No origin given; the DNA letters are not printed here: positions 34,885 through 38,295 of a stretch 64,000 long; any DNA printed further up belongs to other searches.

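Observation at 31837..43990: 12-kb same-strand cluster of tandemly duplicated large genes of unknown function (candidate novel system)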

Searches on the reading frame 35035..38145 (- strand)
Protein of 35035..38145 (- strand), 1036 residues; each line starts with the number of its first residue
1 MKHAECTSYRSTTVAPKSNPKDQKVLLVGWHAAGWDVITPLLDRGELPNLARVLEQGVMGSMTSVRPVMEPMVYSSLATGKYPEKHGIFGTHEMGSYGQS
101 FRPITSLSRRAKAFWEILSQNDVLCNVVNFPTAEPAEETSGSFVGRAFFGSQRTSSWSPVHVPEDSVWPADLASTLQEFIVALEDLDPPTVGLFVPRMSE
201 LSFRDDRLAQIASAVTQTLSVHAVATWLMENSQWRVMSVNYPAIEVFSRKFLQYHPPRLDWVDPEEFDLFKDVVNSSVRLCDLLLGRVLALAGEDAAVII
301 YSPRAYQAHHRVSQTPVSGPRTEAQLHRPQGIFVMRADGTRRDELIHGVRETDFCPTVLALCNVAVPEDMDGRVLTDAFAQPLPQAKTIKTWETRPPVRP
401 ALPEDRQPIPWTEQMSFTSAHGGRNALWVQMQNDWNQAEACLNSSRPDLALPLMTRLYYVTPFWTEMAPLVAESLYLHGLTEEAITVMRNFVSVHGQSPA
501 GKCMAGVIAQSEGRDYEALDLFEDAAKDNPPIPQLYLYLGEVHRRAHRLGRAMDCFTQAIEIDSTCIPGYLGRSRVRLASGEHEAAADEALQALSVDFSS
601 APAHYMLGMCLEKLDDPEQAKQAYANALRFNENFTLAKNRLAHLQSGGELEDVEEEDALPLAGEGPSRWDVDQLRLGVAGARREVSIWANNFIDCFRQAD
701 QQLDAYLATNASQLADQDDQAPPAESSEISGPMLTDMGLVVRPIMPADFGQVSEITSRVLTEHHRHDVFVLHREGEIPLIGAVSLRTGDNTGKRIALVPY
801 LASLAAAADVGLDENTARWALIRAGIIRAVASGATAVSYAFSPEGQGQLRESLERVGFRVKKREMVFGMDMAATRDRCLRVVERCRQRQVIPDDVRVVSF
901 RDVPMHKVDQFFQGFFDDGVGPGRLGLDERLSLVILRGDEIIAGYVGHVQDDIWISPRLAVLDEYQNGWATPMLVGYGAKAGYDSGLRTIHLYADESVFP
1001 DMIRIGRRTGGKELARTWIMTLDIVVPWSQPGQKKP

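Call 8: search_protein_families(library=pfam, proteins=[window:35035-38145:-], max_evalue=1)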
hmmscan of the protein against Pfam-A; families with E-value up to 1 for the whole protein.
window:35035-38145:- (1036 aa): 16 families
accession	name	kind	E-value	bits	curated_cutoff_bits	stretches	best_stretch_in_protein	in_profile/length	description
PF07719.23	TPR_2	-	1.5e-14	53.3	27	2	601-633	1-33/34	Tetratricopeptide repeat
PF01663.27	Phosphodiest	-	2.7e-13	50.7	23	1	27-302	3-217/342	Type I phosphodiesterase / nucleotide pyrophosphatase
PF00515.34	TPR_1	-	1.1e-10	41.3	27.8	2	601-634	1-34/34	Tetratricopeptide repeat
PF13181.12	TPR_8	-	4.1e-08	33.2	25.7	1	601-633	1-33/34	Tetratricopeptide repeat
PF13428.12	TPR_14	-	7.5e-07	29.7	23.5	1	603-643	3-43/44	Tetratricopeptide repeat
PF13424.12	TPR_12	-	2.9e-06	27.8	30.1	1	509-563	20-75/77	Tetratricopeptide repeat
PF13432.12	TPR_16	-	2.1e-05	25.3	32.7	2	517-563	15-61/65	Tetratricopeptide repeat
PF13431.12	TPR_17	-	2.3e-05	24.7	24.4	1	591-622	3-34/34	Tetratricopeptide repeat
PF13174.12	TPR_6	-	6.4e-05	23.8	26.3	1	603-626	2-25/33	Tetratricopeptide repeat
PF14559.12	TPR_19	-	0.00015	22.4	25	1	578-633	2-57/68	Tetratricopeptide repeat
PF25062.1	ARM_TT21_N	-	0.00098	19.4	40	1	472-586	107-221/222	Tetratricopeptide repeat protein 21 N-terminal ARM repeat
PF13414.12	TPR_11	-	0.0084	16.2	26.8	0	578-609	5-36/42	TPR repeat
PF16347.10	SGSH_C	-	0.015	15.9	29.3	1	349-379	38-68/154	N-sulphoglucosamine sulphohydrolase, C-terminal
PF25063.1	ARM_TT21_C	-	0.041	14.2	35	1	569-633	97-161/209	Tetratricopeptide repeat protein 21 C-terminal ARM domain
PF12895.13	ANAPC3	-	0.043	14.5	27.2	0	588-624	40-79/82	Anaphase-promoting complex, cyclosome, subunit 3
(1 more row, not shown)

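Call 9: search_protein_families(library=ncbifam, proteins=[window:35035-38145:-], max_evalue=1)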
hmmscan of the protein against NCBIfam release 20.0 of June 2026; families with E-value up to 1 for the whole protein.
window:35035-38145:- (1036 aa): 18 families
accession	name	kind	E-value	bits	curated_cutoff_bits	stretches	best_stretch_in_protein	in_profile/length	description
TIGR02917.1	PEP_TPR_lipo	equivalog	1.3e-09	36.5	312.2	1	482-645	652-814/899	XrtA/PEP-CTERM system TPR-repeat protein PrsT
TIGR02521.1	type_IV_pilW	equivalog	3.8e-08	33.2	154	1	578-636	42-100/234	type IV pilus biogenesis/stability protein PilW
NF040959.1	MamA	equivalog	4.1e-07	29.6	200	2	436-587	42-193/204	magnetosome protein MamA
TIGR02552.1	LcrH_SycD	equivalog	1.7e-05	24.5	104.8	2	576-632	61-117/136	SycD/LcrH family type III secretion system chaperone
NF033758.1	gliding_GltE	equivalog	2.6e-05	23.4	225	1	506-646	127-267/411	adventurous gliding motility TPR repeat lipoprotein GltE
TIGR00540.1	TPR_hemY_coli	hypoth_equivalog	8.1e-05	21.5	142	1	510-625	303-383/385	heme biosynthesis-associated TPR protein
NF008757.0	PRK11788.1-5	equivalog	0.00024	20.4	363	1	532-625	179-273/388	lipopolysaccharide assembly protein LapB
NF047507.1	TPR_BatC_Lepto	exception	0.0023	17.4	175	1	601-649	96-144/214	TPR repeat-containing protein BatC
NF052415.1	T3SS_chap_SctY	equivalog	0.0036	17.8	70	1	577-628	50-104/106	type III secretion apparatus assembly chaperone SctY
NF033920.0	C39_PA2778_fam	equivalog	0.014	14.9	150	2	552-630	175-253/255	PA2778 family cysteine peptidase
NF033762.1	social_mot_Tgl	equivalog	0.017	14.5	225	1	580-645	44-110/252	social motility TPR repeat lipoprotein Tgl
NF010322.0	PRK13759.1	equivalog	0.042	12.3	481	1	335-380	339-381/486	arylsulfatase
TIGR03939.1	PGA_TPR_OMP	equivalog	0.056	11.6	366.65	1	508-645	62-199/800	poly-beta-1,6 N-acetyl-D-glucosamine export porin PgaA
TIGR04510.1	mod_pep_cyc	subfamily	0.062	11.8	400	1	540-628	405-494/814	putative peptide modification system cyclase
NF053607.1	CHU_0125_OmpA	equivalog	0.067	11.7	620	1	515-592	35-112/639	CHU_0125 family OmpA-like outer membrane integrity protein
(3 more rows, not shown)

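Call 16: search_solved_structures(query=window:35035-38145:-, max_evalue=1)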
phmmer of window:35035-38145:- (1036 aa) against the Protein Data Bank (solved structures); distinct sequences matched with E-value up to 1: 116 (the best 60 are shown).
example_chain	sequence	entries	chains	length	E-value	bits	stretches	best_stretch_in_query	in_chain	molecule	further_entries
9qhb_A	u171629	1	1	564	3.1e-16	61.6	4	512-643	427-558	Engineered tetratricopeptide repeat protein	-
7yea_A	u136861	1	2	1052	2.9e-14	55.1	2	525-642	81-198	UDP-N-acetylglucosamine--peptide N-acetylglucosaminyltransferase 110 kDa subunit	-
7yeh_B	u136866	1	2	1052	2.9e-14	55.1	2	525-642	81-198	UDP-N-acetylglucosamine--peptide N-acetylglucosaminyltransferase 110 kDa subunit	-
7ntf_A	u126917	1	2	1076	2.9e-14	55.1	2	525-641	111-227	Isoform 1 of UDP-N-acetylglucosamine--peptide N-acetylglucosaminyltransferase 110 kDa subu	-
1w3b_A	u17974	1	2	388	1.6e-12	49.4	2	525-642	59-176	UDP-N-ACETYLGLUCOSAMINE--PEPTIDE N-ACETYLGLUCOSAMINYLTRANSFERASE 110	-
6eou_A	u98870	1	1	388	2.2e-12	48.9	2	525-642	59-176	UDP-N-acetylglucosamine--peptide N-acetylglucosaminyltransferase 110 kDa subunit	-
8bu0_A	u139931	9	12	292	9.6e-11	43.4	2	512-643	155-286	Consensus tetratricopeptide repeat protein | Crystal structure of an 8-repeat consensus TPR superhelix with Zinc. | Monomer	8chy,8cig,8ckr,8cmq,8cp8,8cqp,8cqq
2q7f_A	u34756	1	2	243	1e-09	40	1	510-711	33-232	YrrB protein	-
9qhc_A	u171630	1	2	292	3.9e-09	38.1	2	512-632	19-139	Engineered tetratricopeptide repeat protein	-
8cus_A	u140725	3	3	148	2.8e-07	32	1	495-633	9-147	I432-1(NaCl) Chain A | I432-1(Imd) Chain A | I432-1-X3 Chain A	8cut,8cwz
8fwd_1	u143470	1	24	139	7e-07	30.7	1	504-633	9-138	O43-rpxdoc-EK1_B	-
7obi_A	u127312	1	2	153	2.5e-06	28.8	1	507-645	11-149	CTPR-rv4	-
8far_A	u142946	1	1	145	3.2e-06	28.5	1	506-633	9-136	I432-1-CC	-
6b85_J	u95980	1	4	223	6.2e-06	27.5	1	500-633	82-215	TMHC4_R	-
9gzg_A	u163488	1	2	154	7.7e-06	27.2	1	510-643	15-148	Engineered CTPR protein with glutamic acids for conductivity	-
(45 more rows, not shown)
